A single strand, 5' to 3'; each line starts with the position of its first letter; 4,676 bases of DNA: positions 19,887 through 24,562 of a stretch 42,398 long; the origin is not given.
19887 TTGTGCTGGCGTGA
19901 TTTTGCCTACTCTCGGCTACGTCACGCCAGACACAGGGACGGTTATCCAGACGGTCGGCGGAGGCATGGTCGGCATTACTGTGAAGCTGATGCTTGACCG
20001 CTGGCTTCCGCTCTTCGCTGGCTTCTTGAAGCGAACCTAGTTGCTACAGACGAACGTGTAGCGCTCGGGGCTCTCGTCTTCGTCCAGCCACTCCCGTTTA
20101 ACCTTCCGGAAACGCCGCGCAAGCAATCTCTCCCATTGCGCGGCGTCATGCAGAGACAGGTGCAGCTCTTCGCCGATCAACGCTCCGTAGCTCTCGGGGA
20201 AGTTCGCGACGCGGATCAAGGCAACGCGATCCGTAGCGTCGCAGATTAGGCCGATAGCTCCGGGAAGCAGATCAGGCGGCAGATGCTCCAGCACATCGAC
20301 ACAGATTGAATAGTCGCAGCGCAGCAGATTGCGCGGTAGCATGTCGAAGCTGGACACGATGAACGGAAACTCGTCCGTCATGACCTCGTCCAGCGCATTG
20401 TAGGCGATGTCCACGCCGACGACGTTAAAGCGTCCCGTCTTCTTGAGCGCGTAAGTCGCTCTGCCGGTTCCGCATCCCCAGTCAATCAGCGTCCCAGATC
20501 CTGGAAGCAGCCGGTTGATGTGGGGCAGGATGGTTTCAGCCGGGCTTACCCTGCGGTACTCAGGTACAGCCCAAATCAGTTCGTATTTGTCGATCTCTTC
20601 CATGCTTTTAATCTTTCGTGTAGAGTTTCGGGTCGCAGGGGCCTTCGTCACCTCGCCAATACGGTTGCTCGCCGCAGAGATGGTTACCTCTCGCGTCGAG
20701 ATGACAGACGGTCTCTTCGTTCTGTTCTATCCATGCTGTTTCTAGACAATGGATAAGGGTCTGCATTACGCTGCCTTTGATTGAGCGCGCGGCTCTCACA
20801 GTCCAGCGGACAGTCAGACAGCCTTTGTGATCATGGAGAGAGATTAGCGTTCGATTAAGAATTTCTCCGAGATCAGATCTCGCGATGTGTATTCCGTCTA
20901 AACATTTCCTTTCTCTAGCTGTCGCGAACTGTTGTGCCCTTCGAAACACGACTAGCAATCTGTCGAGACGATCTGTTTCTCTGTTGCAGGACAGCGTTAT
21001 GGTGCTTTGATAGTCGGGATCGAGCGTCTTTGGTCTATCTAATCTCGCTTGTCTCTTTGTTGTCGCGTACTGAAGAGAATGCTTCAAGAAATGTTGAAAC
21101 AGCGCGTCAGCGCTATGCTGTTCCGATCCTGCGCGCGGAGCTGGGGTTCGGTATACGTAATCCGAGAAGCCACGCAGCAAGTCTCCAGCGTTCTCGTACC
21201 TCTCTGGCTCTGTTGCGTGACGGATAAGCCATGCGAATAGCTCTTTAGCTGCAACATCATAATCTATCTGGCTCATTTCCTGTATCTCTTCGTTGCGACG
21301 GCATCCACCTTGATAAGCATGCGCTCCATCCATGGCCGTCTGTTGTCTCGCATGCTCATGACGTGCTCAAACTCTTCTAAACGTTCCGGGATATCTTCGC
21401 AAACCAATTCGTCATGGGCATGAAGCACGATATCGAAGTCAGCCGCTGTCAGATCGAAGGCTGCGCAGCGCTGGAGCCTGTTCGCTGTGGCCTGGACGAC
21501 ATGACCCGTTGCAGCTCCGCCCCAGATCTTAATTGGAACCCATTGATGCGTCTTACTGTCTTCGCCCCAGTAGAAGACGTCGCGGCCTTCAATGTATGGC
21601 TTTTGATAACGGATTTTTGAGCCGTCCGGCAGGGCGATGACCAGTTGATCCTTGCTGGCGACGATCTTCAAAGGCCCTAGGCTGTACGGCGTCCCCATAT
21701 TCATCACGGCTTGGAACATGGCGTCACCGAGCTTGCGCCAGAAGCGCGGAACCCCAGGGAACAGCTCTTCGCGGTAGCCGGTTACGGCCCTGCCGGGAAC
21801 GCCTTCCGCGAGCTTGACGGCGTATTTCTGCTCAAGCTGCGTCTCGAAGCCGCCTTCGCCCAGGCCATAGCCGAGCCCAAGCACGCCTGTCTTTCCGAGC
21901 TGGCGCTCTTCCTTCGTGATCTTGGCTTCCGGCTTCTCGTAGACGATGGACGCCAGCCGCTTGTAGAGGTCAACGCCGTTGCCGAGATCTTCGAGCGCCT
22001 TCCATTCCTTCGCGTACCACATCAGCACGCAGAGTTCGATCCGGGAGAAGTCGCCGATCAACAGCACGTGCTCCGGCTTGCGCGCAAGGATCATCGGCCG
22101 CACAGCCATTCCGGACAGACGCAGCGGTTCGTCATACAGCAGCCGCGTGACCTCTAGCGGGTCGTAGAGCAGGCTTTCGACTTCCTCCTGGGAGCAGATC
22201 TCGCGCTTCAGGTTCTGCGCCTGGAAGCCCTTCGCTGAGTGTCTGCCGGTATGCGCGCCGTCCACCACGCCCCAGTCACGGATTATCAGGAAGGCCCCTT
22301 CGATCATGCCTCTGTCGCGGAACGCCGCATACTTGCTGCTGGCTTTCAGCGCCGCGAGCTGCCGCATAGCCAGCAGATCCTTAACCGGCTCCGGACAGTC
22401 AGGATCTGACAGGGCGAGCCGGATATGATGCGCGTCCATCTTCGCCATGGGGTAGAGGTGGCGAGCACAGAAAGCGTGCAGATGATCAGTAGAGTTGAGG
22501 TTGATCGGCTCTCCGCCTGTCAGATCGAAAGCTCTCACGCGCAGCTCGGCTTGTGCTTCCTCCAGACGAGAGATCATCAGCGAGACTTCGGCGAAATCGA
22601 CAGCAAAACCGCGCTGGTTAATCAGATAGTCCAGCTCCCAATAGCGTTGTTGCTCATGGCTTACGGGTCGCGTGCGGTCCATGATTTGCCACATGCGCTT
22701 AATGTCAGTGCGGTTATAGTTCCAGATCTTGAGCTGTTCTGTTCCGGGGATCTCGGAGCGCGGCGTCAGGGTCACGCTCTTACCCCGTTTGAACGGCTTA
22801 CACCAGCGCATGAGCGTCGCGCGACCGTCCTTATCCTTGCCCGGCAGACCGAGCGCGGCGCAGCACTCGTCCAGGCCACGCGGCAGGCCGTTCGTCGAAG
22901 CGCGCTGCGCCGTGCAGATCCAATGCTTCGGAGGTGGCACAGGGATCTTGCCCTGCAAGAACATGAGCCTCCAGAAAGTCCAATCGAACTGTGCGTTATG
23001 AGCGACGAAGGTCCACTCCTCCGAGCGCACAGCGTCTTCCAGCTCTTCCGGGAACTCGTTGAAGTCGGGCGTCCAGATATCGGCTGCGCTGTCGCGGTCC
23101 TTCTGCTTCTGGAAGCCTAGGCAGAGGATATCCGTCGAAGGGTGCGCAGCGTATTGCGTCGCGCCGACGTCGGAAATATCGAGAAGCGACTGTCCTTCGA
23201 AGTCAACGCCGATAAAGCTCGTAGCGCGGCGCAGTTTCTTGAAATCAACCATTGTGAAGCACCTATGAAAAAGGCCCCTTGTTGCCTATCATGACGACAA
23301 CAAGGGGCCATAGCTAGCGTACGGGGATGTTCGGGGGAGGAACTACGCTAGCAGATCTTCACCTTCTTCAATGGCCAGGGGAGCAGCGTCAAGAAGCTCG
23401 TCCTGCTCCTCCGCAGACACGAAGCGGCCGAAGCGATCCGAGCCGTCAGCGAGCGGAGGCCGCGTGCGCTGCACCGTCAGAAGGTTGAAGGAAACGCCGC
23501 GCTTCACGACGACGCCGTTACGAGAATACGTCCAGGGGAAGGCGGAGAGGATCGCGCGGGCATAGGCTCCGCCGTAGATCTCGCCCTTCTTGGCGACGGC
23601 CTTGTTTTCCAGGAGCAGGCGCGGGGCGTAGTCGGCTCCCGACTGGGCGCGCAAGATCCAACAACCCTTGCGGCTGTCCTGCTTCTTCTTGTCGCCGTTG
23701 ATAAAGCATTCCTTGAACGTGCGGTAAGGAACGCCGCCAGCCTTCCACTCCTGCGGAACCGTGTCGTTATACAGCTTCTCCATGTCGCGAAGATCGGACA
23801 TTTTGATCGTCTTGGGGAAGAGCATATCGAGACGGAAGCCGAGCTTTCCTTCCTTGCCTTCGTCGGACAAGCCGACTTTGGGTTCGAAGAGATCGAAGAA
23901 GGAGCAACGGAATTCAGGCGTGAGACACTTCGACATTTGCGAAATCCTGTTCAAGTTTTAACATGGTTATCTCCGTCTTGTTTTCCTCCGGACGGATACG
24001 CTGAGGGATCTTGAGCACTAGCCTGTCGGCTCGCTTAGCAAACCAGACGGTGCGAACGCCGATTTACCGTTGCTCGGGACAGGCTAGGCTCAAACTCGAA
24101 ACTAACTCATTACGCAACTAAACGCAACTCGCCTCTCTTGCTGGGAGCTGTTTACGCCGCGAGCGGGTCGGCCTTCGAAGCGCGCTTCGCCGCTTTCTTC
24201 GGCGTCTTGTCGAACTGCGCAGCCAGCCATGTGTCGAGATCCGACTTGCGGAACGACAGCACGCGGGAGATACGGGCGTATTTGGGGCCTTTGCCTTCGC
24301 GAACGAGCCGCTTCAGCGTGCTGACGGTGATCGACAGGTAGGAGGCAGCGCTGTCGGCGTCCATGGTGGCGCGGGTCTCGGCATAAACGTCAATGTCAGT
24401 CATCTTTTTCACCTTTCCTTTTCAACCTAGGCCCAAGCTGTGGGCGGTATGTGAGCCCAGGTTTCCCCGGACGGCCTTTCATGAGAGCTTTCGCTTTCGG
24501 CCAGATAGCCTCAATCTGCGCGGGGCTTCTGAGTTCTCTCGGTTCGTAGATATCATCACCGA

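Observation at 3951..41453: Dispersed, frame-independent 12-mer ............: 5 exact and 6 near copies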

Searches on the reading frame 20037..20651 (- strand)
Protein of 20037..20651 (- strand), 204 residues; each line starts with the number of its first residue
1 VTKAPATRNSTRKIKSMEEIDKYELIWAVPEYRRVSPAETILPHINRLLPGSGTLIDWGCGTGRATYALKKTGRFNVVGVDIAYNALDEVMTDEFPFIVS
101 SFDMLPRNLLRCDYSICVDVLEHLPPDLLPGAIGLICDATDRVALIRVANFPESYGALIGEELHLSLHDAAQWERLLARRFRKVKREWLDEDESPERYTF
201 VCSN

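Call 39: search_protein_families(library=pfam, proteins=[window:20037-20651:-], max_evalue=0.01)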
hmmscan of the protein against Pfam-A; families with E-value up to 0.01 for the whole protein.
window:20037-20651:- (204 aa): 6 families
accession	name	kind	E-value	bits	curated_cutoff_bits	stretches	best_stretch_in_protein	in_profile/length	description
PF13649.12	Methyltransf_25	-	3.3e-08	34.6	27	1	56-133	2-86/97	Methyltransferase domain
PF08241.18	Methyltransf_11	-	2.9e-07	31.5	21.2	1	57-126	2-74/95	Methyltransferase domain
PF13489.12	Methyltransf_23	-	2.9e-07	30.8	27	1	43-148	11-118/164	Methyltransferase domain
PF08242.18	Methyltransf_12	-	2.4e-05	25.4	30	1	57-127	2-80/98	Methyltransferase domain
PF13847.12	Methyltransf_31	-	0.00028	21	27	1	54-87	6-41/145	Methyltransferase domain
PF01728.25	FtsJ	-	0.0042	17.5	24.1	1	51-94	21-65/181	FtsJ-like methyltransferase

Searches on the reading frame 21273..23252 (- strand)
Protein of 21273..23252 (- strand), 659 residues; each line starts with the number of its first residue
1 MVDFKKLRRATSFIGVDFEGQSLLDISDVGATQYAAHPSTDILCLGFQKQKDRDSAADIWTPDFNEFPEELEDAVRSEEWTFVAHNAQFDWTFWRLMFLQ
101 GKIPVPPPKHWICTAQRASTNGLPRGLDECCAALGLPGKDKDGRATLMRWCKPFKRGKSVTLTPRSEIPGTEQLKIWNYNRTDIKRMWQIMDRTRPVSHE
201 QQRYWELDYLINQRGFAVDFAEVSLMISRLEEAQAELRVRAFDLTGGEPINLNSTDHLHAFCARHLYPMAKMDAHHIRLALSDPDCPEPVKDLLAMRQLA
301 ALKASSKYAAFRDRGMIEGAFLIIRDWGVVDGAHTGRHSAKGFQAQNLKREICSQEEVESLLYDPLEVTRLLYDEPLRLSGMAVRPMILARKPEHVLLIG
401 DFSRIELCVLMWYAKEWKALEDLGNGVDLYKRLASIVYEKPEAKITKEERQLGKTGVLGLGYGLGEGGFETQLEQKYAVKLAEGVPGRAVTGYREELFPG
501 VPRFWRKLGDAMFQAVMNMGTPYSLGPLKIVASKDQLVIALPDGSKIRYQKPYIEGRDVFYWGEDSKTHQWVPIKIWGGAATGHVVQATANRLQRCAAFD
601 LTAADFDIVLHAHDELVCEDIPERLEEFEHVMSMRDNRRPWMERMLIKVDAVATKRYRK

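Call 10: search_protein_families(library=phrogs, proteins=[window:21273-23252:-])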
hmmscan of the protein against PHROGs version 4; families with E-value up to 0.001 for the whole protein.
window:21273-23252:- (659 aa): 5 families
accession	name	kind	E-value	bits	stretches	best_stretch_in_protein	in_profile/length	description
phrog_17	-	DNA, RNA and nucleotide metabolism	2.3e-70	238.9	1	10-658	669-1231/1445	DNA polymerase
phrog_10285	-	DNA, RNA and nucleotide metabolism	1.6e-28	100.7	1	369-659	29-320/321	DNA polymerase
phrog_7766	-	DNA, RNA and nucleotide metabolism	8.9e-24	84.9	1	498-659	19-185/186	DNA polymerase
phrog_192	-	DNA, RNA and nucleotide metabolism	1.9e-05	25.1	1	70-138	180-248/397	DNA polymerase exonuclease subunit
phrog_2573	-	DNA, RNA and nucleotide metabolism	9.4e-05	22.7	1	384-469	5-105/336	DNA polymerase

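Call 27: find_homologous_proteins(query=window:21273-23252:-, max_evalue=1e-40)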
Query window:21273-23252:- (659 aa): 37 proteins with E <= 1e-40 among 8000 candidates.
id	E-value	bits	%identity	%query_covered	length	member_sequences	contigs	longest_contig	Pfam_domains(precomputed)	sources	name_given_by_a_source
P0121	0.0e+0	1549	100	100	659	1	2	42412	PF00476.27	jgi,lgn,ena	-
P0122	0.0e+0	1247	80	100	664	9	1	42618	PF00476.27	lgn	-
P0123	0.0e+0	1243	80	100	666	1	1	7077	PF00476.27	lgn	-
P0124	0.0e+0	1059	69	100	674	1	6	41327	PF00476.27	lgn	-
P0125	0.0e+0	1044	70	99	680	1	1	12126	PF00476.27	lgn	-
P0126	9.0e-298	1007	68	100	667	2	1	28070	PF00476.27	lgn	-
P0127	3.1e-171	589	46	98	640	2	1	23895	PF00476.27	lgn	-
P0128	1.4e-164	567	47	99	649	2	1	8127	PF00476.27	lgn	-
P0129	1.7e-163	564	45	98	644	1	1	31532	PF00476.27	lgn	-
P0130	1.2e-159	551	45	98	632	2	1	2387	PF00476.27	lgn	-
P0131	2.3e-116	408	37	98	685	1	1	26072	PF00476.27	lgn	-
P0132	1.4e-78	283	31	98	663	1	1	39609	PF00476.27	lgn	-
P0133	5.3e-77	278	32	98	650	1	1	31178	PF00476.27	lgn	-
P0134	1.2e-73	267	31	71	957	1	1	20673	PF00476.27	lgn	-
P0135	5.6e-72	261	31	98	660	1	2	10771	PF00476.27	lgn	-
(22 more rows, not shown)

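Call 28: find_encoding_contigs(protein=P0124, flank=10000, max_places=1)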
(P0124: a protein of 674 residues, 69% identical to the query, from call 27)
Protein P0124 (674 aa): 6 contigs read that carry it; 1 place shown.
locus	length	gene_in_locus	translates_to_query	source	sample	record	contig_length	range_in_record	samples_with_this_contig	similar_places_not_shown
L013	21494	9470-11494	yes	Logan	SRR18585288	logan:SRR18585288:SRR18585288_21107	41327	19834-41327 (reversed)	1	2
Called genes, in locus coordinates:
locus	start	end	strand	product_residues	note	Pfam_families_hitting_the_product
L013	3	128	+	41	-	?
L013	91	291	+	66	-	-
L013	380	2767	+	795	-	PF16793:RepB_primase (weak), PF08707:PriCT_2, PF05272:VapE-like_dom, PF19263:DUF5906 (weak)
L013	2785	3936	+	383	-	-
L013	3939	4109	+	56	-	-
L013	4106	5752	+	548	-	PF00270:DEAD, PF04851:ResIII, PF18766:SWI2_SNF2 (weak), PF00271:Helicase_C (weak)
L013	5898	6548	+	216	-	-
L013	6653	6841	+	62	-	-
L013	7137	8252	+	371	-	PF10926:DUF2800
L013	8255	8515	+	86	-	PF12728:HTH_17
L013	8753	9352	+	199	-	PF10991:Enc34_ssDNA-bd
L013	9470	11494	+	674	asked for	PF00476:DNA_pol_A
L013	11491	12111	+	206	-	PF01541:GIY-YIG (faint)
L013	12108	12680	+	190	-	PF08241:Methyltransf_11 (weak)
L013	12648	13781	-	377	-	-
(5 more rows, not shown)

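Call 29: find_encoding_contigs(protein=P0122, flank=10000, max_places=1)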
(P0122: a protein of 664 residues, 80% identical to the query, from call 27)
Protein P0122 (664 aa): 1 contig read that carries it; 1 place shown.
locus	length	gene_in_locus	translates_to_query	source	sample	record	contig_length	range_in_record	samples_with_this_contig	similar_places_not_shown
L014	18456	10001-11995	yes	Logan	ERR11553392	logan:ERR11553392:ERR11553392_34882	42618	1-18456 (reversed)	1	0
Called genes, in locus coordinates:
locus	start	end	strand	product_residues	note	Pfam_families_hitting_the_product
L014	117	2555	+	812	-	PF16793:RepB_primase (weak), PF08707:PriCT_2, PF05272:VapE-like_dom, PF19263:DUF5906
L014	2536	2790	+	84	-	-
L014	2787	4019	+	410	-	-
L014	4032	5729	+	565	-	PF00270:DEAD, PF04851:ResIII, PF00271:Helicase_C, PF12773:DZR (weak), PF13248:Zn_ribbon_3 (faint), PF10571:UPF0547 (faint)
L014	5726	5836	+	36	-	-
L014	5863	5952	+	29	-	-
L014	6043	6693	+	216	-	-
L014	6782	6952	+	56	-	-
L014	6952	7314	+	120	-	-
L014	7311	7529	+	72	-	-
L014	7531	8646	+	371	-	PF10926:DUF2800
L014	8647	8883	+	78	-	PF12728:HTH_17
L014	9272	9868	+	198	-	PF10991:Enc34_ssDNA-bd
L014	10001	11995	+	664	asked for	PF00476:DNA_pol_A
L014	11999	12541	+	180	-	-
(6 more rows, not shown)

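Call 30: find_encoding_contigs(protein=P0129, flank=10000, max_places=1)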
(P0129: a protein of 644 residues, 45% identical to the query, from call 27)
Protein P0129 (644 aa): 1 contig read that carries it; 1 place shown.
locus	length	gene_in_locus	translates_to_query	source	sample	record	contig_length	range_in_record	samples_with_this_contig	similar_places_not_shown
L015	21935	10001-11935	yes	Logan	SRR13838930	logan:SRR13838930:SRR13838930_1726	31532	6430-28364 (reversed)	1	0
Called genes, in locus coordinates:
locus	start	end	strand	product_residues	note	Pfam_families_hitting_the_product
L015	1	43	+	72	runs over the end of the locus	-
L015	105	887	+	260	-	-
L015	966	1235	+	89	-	-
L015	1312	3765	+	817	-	PF16793:RepB_primase, PF08707:PriCT_2 (weak), PF05272:VapE-like_dom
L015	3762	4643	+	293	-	-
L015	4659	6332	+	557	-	PF00270:DEAD, PF04851:ResIII, PF00271:Helicase_C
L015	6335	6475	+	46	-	-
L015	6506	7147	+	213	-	-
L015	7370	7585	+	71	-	-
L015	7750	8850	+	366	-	PF10926:DUF2800, PF12705:PDDEXK_1 (weak)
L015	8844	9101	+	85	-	PF12728:HTH_17 (weak)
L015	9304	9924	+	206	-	PF10991:Enc34_ssDNA-bd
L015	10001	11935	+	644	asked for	PF00476:DNA_pol_A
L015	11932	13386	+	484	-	PF00580:UvrD-helicase, PF13245:AAA_19, PF13604:AAA_30 (faint), PF01443:Viral_helicase1 (faint), PF13361:UvrD_C, PF13538:UvrD_C_2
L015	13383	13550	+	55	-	-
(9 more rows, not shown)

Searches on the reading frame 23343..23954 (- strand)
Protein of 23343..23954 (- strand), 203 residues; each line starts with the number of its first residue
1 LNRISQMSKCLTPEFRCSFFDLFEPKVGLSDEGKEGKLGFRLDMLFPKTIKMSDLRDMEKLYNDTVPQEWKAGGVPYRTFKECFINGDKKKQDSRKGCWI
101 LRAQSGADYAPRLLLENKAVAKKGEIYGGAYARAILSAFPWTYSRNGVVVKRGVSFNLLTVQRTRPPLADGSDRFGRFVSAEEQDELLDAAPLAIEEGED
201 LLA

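Call 10: search_protein_families(library=phrogs, proteins=[window:23343-23954:-])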
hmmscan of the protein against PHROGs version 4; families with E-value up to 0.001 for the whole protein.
window:23343-23954:- (203 aa): 1 family
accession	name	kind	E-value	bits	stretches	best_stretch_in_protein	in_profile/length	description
phrog_112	-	DNA, RNA and nucleotide metabolism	5e-16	60.2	1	1-179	13-195/265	Gp2.5-like ssDNA binding protein and ssDNA annealing protein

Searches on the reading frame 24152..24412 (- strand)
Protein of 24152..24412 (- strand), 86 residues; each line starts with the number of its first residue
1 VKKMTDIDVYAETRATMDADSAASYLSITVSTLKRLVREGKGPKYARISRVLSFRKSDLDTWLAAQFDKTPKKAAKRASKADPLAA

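Call 10: search_protein_families(library=phrogs, proteins=[window:24152-24412:-])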
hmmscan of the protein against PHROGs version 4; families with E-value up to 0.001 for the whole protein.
window:24152-24412:- (86 aa): 4 families
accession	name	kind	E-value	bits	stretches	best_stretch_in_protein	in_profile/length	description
phrog_66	-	integration and excision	8.9e-08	33.2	1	10-78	87-155/412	excisionase and transcriptional regulator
phrog_7338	-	unknown function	1.6e-06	29.3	1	12-69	26-83/87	-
phrog_25262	-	unknown function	0.00022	22.2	1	13-66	31-84/106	-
phrog_597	-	DNA, RNA and nucleotide metabolism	0.00064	20.8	1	14-65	110-163/200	DNA binding protein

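Call 39: search_protein_families(library=pfam, proteins=[window:24152-24412:-], max_evalue=0.01)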
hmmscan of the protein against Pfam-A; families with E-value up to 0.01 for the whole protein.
window:24152-24412:- (86 aa): 1 family
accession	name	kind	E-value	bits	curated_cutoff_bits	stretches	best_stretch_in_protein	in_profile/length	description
PF12728.13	HTH_17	-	3.1e-09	37.4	27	1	18-66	3-50/51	Helix-turn-helix domain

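Call 98: search_protein_families(library=padloc, proteins=[window:24152-24412:-], max_evalue=0.01)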
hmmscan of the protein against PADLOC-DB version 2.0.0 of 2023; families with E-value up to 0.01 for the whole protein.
window:24152-24412:- (86 aa): 1 family
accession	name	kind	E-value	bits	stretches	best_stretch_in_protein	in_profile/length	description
PDLC04133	mad1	-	0.0025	16.1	1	15-65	4-53/60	mads_1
